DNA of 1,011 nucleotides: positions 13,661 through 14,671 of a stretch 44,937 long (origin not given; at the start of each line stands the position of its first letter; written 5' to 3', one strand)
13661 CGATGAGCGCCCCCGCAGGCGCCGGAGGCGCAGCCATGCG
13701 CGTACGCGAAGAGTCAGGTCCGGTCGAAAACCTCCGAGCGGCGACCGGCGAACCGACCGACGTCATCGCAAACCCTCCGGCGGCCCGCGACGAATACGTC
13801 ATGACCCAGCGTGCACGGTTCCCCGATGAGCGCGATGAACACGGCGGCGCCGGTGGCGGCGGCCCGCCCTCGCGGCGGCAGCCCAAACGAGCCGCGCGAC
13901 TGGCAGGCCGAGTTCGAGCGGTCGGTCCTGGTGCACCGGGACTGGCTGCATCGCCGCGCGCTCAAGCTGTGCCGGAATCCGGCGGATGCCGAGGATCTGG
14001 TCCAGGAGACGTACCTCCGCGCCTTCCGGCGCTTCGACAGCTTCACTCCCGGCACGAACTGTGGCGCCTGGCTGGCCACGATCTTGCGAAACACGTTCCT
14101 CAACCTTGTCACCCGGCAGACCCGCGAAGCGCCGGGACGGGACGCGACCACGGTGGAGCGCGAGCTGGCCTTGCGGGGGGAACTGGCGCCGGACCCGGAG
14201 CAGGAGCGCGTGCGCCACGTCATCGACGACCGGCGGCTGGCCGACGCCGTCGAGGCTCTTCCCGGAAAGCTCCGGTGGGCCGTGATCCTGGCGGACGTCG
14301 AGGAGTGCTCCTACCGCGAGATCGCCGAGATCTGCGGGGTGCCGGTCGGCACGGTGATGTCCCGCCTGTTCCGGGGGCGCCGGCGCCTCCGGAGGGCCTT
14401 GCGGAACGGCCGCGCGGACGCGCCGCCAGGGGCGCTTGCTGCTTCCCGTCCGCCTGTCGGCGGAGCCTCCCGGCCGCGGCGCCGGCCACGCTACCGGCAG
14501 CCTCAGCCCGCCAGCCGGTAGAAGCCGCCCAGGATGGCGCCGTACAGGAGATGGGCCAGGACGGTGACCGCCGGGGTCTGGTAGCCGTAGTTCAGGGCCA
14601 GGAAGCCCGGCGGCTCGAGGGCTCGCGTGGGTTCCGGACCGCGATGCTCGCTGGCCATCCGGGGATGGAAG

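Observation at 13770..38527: Four exact copies of AAACyy-N15-CGAATAC, each just upstream of a start codon: a putative ECF sigma regulon promoter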

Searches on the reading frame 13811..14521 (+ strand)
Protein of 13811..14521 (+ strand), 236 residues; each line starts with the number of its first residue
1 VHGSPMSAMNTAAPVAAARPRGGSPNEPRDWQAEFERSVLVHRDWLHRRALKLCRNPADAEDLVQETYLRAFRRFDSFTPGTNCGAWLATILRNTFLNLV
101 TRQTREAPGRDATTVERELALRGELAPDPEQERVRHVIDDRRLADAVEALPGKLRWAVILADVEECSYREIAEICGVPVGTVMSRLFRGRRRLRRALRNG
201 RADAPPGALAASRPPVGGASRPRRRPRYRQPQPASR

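Call 11: search_protein_families(library=pfam, proteins=[window:13811-14521:+], max_evalue=0.01)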
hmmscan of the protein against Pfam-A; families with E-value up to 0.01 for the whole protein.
window:13811-14521:+ (236 aa): 5 families
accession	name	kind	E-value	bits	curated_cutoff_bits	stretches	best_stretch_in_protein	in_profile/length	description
PF08281.18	Sigma70_r4_2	-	5.8e-18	64.7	25.7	1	141-193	2-54/54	Sigma-70, region 4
PF04542.20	Sigma70_r2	-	5.3e-17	61.8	24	1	42-105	5-70/71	Sigma-70 region 2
PF04545.22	Sigma70_r4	-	4.7e-07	29.7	24.1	1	148-194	3-49/50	Sigma-70, region 4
PF13936.12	HTH_38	-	0.0019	18.4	27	0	165-183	20-38/44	Helix-turn-helix domain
PF13412.12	HTH_24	-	0.0076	16.2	21.9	0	165-186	17-38/48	Winged helix-turn-helix DNA-binding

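Call 26: search_protein_families(library=ncbifam, proteins=[window:13811-14521:+], max_evalue=0.001)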
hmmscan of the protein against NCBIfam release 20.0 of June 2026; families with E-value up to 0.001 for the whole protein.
window:13811-14521:+ (236 aa): 81 families (the best 25 are shown)
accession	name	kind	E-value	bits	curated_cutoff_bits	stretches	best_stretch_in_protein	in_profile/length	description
TIGR02947.1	SigH_actino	hypoth_equivalog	4.2e-42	144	251.55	1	31-198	9-180/193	RNA polymerase sigma-70 factor, TIGR02947 family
NF009185.0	PRK12533.1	equivalog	1.3e-36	126.4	248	1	30-200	26-196/231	RNA polymerase sigma factor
NF007229.0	PRK09647.1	equivalog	2.3e-32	112.1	265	1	35-201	46-206/220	RNA polymerase sigma factor SigE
NF009198.0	PRK12546.1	equivalog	1.9e-29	102.7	270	1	39-197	13-161/188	RNA polymerase sigma factor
NF009199.0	PRK12547.1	subfamily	4.2e-29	101.3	219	1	32-207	5-171/184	RNA polymerase sigma factor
NF009164.0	PRK12511.1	equivalog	4.3e-28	98.1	185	1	45-196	16-158/182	RNA polymerase sigma factor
NF009169.0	PRK12516.1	equivalog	1.2e-26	93.4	321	1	31-209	8-177/188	RNA polymerase sigma factor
NF008888.0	PRK11922.1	equivalog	4e-26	92.1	204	1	34-198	31-197/231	RNA polymerase sigma factor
TIGR02937.1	sigma70-ECF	superfamily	1.7e-25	89.6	42.9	1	39-197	7-165/165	sigma-70 family RNA polymerase sigma factor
NF009192.0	PRK12540.1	equivalog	1.3e-24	86.8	307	1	48-197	20-159/182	RNA polymerase sigma factor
NF058625.1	sigma_PG0214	equivalog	2.1e-24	86.1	130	1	32-199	3-163/170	GFO_1088 family ECF-type sigma factor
NF007223.0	PRK09641.1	equivalog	2.9e-24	85.9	209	1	35-199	20-186/187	RNA polymerase sigma factor SigW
TIGR02939.1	RpoE_Sigma70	equivalog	3.9e-24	85.7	236.15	1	41-198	28-187/190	RNA polymerase sigma factor RpoE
TIGR02983.1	SigE-fam_strep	subfamily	1.2e-23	83.8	141.55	1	32-198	5-159/162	SigE family RNA polymerase sigma factor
NF007225.0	PRK09643.1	equivalog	5.6e-23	81.7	190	1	35-204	29-189/204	RNA polymerase sigma factor SigM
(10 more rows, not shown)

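Call 34: find_homologous_proteins(query=window:13811-14521:+, max_evalue=1e-10)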
Query window:13811-14521:+ (236 aa): 6775 proteins with E <= 1e-10 among 8000 candidates; the best 120 are listed.
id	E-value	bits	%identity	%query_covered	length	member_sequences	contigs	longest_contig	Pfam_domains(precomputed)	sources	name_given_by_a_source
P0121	7.6e-148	509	100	98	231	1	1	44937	PF04545.23,PF04542.21,PF08281.19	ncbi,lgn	-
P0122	1.1e-60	223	64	73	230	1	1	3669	PF04545.23,PF04542.21,PF08281.19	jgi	jgi:RNA polymerase sigma-70 factor (ECF subfamily)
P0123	5.1e-60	221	54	94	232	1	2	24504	PF04545.23,PF04542.21,PF08281.19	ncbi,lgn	-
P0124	6.1e-60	221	55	92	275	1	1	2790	PF04545.23,PF04542.21,PF08281.19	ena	-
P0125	8.6e-60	220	57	85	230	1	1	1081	PF04545.23,PF04542.21,PF08281.19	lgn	-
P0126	3.4e-59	218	59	70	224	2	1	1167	PF04545.23,PF04542.21,PF08281.19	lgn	-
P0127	4.3e-59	218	62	67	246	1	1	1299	PF04545.23,PF04542.21,PF08281.19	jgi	jgi:RNA polymerase sigma-70 factor (ECF subfamily)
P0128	1.1e-58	217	59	70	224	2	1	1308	PF04545.23,PF04542.21,PF08281.19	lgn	-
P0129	3.8e-58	215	55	92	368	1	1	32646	PF04545.23,PF04542.21,PF08281.19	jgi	-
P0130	4.1e-58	215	63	64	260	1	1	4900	PF04545.23,PF04542.21,PF08281.19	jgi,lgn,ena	-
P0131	1.3e-57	213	65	64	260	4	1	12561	PF04545.23,PF04542.21,PF08281.19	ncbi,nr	ncbi:MAG: sigma-70 family RNA polymerase sigma factor [Candidatus Rokubacteria bacterium]|nr:sigma-7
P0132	1.7e-57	213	64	64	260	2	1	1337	PF04545.23,PF04542.21,PF08281.19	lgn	-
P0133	1.3e-56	210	54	93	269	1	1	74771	PF04545.23,PF04542.21,PF08281.19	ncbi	ncbi:MAG: sigma-70 family RNA polymerase sigma factor [Candidatus Rokuibacteriota bacterium]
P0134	1.7e-56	210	58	77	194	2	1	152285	PF04545.23,PF04542.21,PF08281.19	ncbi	-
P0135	5.6e-56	208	58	76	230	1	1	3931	PF04545.23,PF04542.21,PF08281.19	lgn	-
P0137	1.1e-54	204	61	67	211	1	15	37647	PF04545.23,PF04542.21,PF08281.19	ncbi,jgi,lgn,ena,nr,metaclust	ncbi:MAG: hypothetical protein A3F92_01020 [Candidatus Rokubacteria bacterium RIFCSPLOWO2_12_FULL_71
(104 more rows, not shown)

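Call 35: find_encoding_contigs(protein=P0123, flank=8000, max_places=2)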
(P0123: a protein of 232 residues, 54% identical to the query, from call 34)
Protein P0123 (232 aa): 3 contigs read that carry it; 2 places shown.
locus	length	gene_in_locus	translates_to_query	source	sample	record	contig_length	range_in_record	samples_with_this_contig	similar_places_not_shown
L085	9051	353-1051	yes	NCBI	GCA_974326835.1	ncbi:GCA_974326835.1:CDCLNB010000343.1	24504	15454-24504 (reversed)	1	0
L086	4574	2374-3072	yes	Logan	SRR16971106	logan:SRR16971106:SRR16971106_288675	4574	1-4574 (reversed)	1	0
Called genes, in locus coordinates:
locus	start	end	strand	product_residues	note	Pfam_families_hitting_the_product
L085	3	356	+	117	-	?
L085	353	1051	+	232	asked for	PF04542:Sigma70_r2, PF08281:Sigma70_r4_2, PF04545:Sigma70_r4 (weak)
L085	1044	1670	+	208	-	PF07638:Sigma70_ECF (weak), PF04542:Sigma70_r2, PF08281:Sigma70_r4_2, PF04545:Sigma70_r4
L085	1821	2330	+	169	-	-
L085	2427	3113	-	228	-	PF09335:VTT_dom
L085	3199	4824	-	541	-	PF01266:DAO (faint), PF07992:Pyr_redox_2, PF00070:Pyr_redox (weak), PF22366:NDH2_C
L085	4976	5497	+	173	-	PF20587:DUF6789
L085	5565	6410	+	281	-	PF05708:Peptidase_C92 (weak)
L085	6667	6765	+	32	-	-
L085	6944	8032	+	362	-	PF03150:CCP_MauG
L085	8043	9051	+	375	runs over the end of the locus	PF00034:Cytochrom_C (faint), PF03150:CCP_MauG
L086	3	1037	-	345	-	?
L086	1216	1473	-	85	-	-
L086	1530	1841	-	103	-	-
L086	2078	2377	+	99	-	PF01740:STAS (weak)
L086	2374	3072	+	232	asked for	PF04542:Sigma70_r2, PF08281:Sigma70_r4_2, PF04545:Sigma70_r4 (weak)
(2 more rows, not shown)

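Call 36: find_encoding_contigs(protein=P0133, flank=8000, max_places=2)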
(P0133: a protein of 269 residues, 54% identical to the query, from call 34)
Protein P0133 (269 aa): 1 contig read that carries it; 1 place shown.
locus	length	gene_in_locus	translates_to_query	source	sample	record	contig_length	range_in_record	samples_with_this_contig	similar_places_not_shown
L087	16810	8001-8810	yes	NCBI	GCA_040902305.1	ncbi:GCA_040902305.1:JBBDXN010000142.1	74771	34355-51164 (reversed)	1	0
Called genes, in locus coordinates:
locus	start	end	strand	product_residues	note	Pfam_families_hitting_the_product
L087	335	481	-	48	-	-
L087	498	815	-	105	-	-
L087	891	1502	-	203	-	PF07355:GRDB (faint)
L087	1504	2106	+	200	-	PF04542:Sigma70_r2, PF08281:Sigma70_r4_2, PF04545:Sigma70_r4 (weak)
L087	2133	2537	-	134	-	-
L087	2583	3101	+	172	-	PF03243:MerB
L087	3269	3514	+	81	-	-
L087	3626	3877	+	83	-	-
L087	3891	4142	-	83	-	PF02627:CMD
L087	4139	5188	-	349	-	PF00534:Glycos_transf_1, PF13524:Glyco_trans_1_2, PF13692:Glyco_trans_1_4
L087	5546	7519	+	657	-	PF00989:PAS, PF13188:PAS_8, PF08448:PAS_4, PF13426:PAS_9, PF08447:PAS_3, PF01590:GAF, PF13185:GAF_2, PF13492:GAF_3, +5 more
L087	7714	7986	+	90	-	PF13466:STAS_2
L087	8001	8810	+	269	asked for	PF04542:Sigma70_r2, PF08281:Sigma70_r4_2, PF04545:Sigma70_r4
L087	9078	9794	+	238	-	PF09335:VTT_dom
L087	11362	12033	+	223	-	PF00702:Hydrolase, PF13419:HAD_2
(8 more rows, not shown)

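Call 37: find_encoding_contigs(protein=P0131, flank=8000, max_places=2)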
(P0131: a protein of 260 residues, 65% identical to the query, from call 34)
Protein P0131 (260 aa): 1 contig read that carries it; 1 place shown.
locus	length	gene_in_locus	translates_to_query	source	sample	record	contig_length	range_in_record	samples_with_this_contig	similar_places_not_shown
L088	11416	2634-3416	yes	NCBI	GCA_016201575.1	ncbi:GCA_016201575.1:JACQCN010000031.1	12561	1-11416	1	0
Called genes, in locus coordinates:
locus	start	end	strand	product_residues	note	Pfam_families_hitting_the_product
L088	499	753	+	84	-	-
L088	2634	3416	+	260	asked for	PF04542:Sigma70_r2, PF04545:Sigma70_r4, PF08281:Sigma70_r4_2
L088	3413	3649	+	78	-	PF04542:Sigma70_r2 (weak)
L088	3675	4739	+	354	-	PF01717:Meth_synt_2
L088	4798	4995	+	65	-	-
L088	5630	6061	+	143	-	PF00376:MerR, PF13411:MerR_1, PF09278:MerR-DNA-bind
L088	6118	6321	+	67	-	PF13192:Thioredoxin_3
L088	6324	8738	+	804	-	PF00403:HMA, PF00122:E1-E2_ATPase, PF00702:Hydrolase, PF08282:Hydrolase_3 (faint), PF00403:HMA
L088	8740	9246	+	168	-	PF24298:DUF7482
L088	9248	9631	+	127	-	PF13115:YtkA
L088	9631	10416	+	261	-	-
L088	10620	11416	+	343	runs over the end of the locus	PF12974:Phosphonate-bd (weak), PF16868:NMT1_3, PF09084:NMT1 (weak)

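Call 38: find_encoding_contigs(protein=P0137, flank=8000, max_places=3)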
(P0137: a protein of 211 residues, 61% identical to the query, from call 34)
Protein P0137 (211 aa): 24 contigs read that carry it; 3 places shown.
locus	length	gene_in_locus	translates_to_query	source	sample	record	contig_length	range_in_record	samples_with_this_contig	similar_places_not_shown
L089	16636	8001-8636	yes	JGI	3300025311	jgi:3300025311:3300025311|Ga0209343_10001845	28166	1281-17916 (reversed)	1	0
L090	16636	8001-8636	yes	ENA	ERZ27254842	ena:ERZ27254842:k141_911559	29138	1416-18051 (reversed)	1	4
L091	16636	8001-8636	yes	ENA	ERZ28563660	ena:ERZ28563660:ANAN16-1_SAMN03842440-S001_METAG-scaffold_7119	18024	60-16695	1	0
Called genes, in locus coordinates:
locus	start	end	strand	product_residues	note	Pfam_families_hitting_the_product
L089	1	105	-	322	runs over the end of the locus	PF00106:adh_short (weak), PF01073:3Beta_HSD, PF01370:Epimerase, PF04321:RmlD_sub_bind, PF05368:NmrA, PF07993:NAD_binding_4 (faint), PF13460:NAD_binding_10, PF16363:GDP_Man_Dehyd (weak)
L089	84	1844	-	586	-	PF00501:AMP-binding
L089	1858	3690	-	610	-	PF00664:ABC_membrane, PF00005:ABC_tran, PF02463:SMC_N (weak)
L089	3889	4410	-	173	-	PF09912:DUF2141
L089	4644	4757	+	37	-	-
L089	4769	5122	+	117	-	-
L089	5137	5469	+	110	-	-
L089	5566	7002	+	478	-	PF00989:PAS, PF13188:PAS_8, PF08448:PAS_4, PF13426:PAS_9, PF01590:GAF, PF13185:GAF_2, PF00158:Sigma54_activat, PF14532:Sigma54_activ_2, +2 more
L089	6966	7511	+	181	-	PF00158:Sigma54_activat, PF25601:AAA_lid_14, PF02954:HTH_8 (weak)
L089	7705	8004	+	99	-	PF13466:STAS_2 (weak)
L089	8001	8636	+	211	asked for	PF04542:Sigma70_r2, PF08281:Sigma70_r4_2, PF04545:Sigma70_r4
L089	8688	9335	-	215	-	PF00440:TetR_N, PF16925:TetR_C_13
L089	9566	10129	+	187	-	PF02627:CMD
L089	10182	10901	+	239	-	PF09365:DUF2461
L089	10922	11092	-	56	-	-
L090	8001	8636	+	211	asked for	PF04542:Sigma70_r2, PF08281:Sigma70_r4_2, PF04545:Sigma70_r4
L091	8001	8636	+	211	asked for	PF04542:Sigma70_r2, PF08281:Sigma70_r4_2, PF04545:Sigma70_r4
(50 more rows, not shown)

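Call 58: find_encoding_contigs(protein=P0121, flank=10000, max_places=2)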
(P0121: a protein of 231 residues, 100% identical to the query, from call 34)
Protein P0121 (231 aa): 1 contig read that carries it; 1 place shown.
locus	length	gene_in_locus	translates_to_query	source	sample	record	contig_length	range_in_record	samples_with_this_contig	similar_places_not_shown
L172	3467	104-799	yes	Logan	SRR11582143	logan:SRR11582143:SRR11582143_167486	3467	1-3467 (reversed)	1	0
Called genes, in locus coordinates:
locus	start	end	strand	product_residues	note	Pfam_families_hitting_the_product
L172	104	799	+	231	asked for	PF04542:Sigma70_r2, PF08281:Sigma70_r4_2, PF04545:Sigma70_r4 (weak)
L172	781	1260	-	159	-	PF20587:DUF6789 (faint), PF07274:DUF1440 (weak)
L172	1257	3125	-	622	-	PF19291:TREH_N, PF00723:Glyco_hydro_15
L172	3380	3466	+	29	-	?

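Call 60: search_solved_structures(query=window:13811-14521:+, max_evalue=0.00001)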
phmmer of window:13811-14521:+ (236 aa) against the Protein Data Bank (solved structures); distinct sequences matched with E-value up to 0.00001: 19.
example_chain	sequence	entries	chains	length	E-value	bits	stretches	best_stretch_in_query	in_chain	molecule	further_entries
5zx2_F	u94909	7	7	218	7.8e-36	127.2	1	22-199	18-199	ECF RNA polymerase sigma factor SigH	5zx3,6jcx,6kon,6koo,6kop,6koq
6jcy_F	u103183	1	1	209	1.5e-34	123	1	22-199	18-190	ECF RNA polymerase sigma factor SigH,ECF RNA polymerase sigma factor SigE,ECF RNA polymera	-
9m9d_F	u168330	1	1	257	5.7e-24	88.4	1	35-197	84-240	ECF RNA polymerase sigma factor SigE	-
9m9e_F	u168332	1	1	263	6.1e-24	88.3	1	35-197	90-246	ECF RNA polymerase sigma factor SigE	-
9m98_F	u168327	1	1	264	6.1e-24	88.3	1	35-197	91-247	ECF RNA polymerase sigma factor SigE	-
5uxx_A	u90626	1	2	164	2.3e-19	73.4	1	34-198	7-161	RNA polymerase sigma factor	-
1h3l_A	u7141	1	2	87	3.2e-19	72.9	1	30-106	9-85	RNA POLYMERASE SIGMA FACTOR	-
1or7_A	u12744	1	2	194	8.9e-19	71.4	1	57-193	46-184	RNA polymerase sigma-E factor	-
6jbq_F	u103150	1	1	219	1.3e-18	70.9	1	57-193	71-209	ECF RNA polymerase sigma-E factor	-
5wuq_A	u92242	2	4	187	1.2e-17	67.7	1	34-199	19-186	ECF RNA polymerase sigma factor SigW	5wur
6in7_B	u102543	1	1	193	4.7e-17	65.8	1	35-198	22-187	RNA polymerase sigma-H factor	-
8z6g_B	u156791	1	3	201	4.8e-17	65.7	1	35-198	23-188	RNA polymerase sigma factor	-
5fgm_A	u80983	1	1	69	1.6e-15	60.7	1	136-198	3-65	ECF RNA polymerase sigma factor SigR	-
6dv9_F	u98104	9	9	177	4.9e-09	39.5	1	42-198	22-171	ECF RNA polymerase sigma factor SigL | RNA polymerase sigma factor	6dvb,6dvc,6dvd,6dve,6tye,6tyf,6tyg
6dxo_A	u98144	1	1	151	5.5e-09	39.4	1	42-96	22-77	RNA polymerase ECF-subfamily sigma factor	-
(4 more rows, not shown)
